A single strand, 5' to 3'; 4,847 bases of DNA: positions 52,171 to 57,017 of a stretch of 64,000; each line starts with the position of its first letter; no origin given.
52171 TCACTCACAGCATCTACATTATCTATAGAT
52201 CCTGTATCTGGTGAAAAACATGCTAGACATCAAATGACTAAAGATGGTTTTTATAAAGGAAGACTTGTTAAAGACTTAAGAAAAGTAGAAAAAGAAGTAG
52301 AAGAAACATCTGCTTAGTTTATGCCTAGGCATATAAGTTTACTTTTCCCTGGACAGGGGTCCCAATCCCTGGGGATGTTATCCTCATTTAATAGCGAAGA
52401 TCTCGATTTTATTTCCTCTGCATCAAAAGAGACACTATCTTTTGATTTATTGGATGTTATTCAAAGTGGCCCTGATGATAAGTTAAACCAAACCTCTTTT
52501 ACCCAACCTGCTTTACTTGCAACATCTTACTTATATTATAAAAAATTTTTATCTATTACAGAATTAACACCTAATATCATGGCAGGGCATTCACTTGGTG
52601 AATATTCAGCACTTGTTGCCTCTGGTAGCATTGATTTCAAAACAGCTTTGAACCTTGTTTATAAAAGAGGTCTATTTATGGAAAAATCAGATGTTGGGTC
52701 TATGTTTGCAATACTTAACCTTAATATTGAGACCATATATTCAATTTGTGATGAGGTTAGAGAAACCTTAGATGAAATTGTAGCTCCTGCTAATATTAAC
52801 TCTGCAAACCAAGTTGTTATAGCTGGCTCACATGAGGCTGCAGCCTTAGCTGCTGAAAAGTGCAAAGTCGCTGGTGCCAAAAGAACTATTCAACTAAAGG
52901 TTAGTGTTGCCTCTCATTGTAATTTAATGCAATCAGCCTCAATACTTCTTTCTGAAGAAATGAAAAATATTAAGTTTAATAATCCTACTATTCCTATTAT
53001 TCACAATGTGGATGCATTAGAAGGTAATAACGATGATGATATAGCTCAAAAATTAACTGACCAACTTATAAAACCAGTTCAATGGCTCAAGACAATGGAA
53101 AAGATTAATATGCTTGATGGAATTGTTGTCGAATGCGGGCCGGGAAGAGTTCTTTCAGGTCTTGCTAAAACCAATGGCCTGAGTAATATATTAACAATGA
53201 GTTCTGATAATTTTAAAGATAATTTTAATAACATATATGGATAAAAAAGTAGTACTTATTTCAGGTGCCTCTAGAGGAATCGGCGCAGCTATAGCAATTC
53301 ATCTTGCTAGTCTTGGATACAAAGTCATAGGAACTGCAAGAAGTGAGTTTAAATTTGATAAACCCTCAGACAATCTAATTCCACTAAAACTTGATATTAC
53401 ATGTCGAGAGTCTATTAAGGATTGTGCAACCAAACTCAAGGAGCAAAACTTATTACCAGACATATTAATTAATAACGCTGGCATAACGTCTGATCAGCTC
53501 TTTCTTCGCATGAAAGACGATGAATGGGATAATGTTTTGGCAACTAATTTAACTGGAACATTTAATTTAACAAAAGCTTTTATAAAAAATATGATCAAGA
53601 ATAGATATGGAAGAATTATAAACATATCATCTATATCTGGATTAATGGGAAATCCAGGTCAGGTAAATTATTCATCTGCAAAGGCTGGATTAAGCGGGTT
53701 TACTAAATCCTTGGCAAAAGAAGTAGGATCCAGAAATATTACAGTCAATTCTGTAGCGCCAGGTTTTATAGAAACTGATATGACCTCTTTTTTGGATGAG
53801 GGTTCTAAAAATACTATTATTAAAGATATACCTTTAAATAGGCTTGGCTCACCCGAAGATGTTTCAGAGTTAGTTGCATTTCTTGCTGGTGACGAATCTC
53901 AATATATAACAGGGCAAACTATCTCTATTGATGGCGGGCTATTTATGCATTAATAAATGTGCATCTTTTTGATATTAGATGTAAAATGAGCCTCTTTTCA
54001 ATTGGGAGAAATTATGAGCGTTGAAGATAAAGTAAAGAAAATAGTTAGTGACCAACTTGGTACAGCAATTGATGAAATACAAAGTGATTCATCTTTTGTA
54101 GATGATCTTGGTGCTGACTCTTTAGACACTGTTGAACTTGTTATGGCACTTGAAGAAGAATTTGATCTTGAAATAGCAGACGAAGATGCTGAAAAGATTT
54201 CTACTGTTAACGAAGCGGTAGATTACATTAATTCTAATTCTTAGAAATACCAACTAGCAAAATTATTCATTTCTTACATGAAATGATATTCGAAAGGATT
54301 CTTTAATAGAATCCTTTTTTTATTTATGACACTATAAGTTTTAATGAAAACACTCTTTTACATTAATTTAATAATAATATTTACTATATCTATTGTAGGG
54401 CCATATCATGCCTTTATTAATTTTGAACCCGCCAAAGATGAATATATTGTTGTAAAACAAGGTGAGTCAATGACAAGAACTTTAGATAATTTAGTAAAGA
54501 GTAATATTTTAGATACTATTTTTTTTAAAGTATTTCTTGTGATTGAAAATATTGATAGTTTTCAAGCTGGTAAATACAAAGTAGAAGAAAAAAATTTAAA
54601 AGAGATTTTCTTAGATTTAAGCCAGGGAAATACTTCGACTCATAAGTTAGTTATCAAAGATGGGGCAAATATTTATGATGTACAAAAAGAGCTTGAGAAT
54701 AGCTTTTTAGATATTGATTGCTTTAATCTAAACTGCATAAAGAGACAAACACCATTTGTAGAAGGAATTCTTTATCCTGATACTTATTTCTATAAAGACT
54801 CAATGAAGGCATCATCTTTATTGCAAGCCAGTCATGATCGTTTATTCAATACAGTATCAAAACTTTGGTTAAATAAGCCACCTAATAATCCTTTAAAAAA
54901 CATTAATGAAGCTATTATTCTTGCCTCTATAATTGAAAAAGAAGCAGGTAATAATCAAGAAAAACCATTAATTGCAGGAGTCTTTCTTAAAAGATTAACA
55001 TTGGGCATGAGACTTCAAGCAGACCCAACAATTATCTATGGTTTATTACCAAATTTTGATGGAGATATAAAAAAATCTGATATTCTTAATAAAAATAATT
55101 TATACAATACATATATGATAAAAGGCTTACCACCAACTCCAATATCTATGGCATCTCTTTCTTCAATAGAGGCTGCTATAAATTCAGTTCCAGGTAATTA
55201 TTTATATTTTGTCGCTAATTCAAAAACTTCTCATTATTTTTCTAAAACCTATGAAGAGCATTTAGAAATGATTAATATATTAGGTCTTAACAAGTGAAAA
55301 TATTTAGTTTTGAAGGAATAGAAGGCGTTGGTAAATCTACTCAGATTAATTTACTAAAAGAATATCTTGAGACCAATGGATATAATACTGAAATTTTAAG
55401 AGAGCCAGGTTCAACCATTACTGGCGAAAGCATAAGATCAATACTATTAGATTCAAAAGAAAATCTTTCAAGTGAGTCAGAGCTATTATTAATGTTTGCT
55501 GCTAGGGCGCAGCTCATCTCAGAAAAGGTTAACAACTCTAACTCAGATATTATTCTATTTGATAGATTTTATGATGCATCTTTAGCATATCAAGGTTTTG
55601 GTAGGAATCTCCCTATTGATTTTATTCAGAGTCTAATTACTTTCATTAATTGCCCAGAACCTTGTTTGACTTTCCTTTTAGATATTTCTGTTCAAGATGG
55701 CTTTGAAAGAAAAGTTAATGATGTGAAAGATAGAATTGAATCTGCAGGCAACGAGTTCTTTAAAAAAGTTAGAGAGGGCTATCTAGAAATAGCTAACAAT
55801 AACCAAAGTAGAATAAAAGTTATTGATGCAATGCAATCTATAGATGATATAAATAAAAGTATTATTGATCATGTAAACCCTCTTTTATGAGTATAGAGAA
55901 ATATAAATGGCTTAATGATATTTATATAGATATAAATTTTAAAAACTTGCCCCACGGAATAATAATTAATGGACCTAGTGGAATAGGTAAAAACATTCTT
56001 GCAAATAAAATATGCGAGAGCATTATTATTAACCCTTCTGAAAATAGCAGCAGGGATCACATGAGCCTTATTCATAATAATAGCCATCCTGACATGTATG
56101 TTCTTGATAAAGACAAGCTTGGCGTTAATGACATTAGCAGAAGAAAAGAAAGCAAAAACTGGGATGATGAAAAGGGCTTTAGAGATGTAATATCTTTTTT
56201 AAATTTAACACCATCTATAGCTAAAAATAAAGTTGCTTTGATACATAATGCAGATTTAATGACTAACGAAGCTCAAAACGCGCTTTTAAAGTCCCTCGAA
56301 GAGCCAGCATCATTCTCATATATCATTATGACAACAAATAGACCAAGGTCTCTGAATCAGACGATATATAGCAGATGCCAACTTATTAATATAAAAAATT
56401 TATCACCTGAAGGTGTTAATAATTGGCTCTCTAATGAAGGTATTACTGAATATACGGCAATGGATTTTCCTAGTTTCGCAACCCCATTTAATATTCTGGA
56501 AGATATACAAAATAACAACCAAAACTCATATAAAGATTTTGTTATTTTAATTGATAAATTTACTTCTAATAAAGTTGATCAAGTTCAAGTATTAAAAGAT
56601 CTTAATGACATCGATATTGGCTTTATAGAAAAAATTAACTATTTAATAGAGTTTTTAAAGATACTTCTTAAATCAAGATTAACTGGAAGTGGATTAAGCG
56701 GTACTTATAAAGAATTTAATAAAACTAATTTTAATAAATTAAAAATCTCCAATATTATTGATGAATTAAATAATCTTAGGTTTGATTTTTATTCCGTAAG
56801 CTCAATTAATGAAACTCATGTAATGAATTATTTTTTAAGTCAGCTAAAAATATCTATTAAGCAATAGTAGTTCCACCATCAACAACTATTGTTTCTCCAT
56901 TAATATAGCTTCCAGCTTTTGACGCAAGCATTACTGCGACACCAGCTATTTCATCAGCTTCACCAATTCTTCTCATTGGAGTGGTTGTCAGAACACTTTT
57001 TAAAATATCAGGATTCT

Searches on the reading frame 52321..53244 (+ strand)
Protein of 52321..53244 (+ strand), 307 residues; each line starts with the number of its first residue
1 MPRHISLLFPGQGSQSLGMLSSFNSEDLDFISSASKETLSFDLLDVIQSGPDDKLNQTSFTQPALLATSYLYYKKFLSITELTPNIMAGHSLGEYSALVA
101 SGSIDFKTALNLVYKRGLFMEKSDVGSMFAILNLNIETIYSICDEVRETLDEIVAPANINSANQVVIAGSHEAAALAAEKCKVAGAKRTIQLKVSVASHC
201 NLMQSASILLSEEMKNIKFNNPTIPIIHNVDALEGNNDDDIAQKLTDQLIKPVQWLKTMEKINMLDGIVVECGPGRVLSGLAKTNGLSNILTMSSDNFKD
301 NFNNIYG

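Call 30: search_protein_families(library=pfam, proteins=[window:52321-53244:+])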
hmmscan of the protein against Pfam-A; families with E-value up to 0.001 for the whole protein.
window:52321-53244:+ (307 aa): 1 family
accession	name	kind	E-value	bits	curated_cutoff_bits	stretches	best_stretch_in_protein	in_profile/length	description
PF00698.26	Acyl_transf_1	-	3e-27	96.4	32.7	1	8-262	3-254/319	Acyl transferase domain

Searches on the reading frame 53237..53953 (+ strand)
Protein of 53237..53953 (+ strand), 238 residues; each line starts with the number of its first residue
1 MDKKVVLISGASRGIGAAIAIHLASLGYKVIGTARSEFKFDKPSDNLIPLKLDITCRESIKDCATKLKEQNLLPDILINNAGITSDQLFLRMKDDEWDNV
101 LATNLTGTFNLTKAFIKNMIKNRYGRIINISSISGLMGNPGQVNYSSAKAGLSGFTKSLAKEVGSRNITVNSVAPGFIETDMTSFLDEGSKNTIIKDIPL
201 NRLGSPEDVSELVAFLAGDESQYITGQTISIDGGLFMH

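Call 30: search_protein_families(library=pfam, proteins=[window:53237-53953:+])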
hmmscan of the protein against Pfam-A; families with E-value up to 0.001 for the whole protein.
window:53237-53953:+ (238 aa): 5 families
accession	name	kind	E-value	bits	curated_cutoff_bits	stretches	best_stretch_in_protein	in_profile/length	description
PF13561.12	adh_short_C2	-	1.2e-58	199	27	1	10-235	1-235/236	Enoyl-(Acyl carrier protein) reductase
PF00106.31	adh_short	-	8.1e-56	189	26.6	1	4-188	1-192/195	short chain dehydrogenase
PF08659.16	KR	-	1.9e-18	67.5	22.6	1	6-161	3-165/180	KR domain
PF01370.27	Epimerase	-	4.5e-06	26.7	20.9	1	6-142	1-124/240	NAD dependent epimerase/dehydratase family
PF23441.1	SDR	-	0.00071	19.5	27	0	145-237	163-257/258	SDR-like rossmann domain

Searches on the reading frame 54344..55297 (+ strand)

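Call 30: search_protein_families(library=pfam, proteins=[window:54344-55297:+])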
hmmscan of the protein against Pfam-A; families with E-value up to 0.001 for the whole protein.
window:54344-55297:+ (317 aa): 1 family
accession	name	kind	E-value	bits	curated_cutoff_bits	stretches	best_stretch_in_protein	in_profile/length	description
PF02618.21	YceG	-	1.7e-69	234.8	32.4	1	35-310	1-273/275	YceG-like family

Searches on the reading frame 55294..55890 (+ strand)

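Call 30: search_protein_families(library=pfam, proteins=[window:55294-55890:+])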
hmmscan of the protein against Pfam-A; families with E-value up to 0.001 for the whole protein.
window:55294-55890:+ (198 aa): 2 families
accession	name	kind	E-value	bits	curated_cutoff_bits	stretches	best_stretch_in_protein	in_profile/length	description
PF02223.23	Thymidylate_kin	-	1.3e-44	152.6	27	1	6-190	1-185/185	Thymidylate kinase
PF13521.12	AAA_28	-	0.00064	20.4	27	1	6-101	4-91/164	AAA domain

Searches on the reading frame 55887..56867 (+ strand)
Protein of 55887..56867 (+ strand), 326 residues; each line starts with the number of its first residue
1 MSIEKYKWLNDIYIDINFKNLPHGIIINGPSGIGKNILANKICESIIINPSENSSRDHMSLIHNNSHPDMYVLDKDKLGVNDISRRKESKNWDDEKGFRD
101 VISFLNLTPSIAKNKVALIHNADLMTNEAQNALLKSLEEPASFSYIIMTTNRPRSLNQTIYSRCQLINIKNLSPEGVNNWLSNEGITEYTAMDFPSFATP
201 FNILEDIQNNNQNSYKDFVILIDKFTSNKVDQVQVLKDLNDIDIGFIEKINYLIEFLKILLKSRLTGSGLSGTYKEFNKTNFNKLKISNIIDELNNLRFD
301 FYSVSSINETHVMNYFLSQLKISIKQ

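Call 30: search_protein_families(library=pfam, proteins=[window:55887-56867:+])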
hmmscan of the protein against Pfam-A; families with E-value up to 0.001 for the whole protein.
window:55887-56867:+ (326 aa): 3 families
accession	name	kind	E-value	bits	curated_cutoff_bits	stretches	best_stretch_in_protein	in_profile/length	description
PF13177.12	DNA_pol3_delta2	-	7.3e-29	101.3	27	1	16-172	13-160/161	DNA polymerase III, delta subunit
PF00004.35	AAA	-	2.4e-06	28.5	21.2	1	26-167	2-126/131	ATPase family associated with various cellular activities (AAA)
PF00910.28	RNA_helicase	-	0.00013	22.8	21.5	0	25-112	1-85/105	RNA helicase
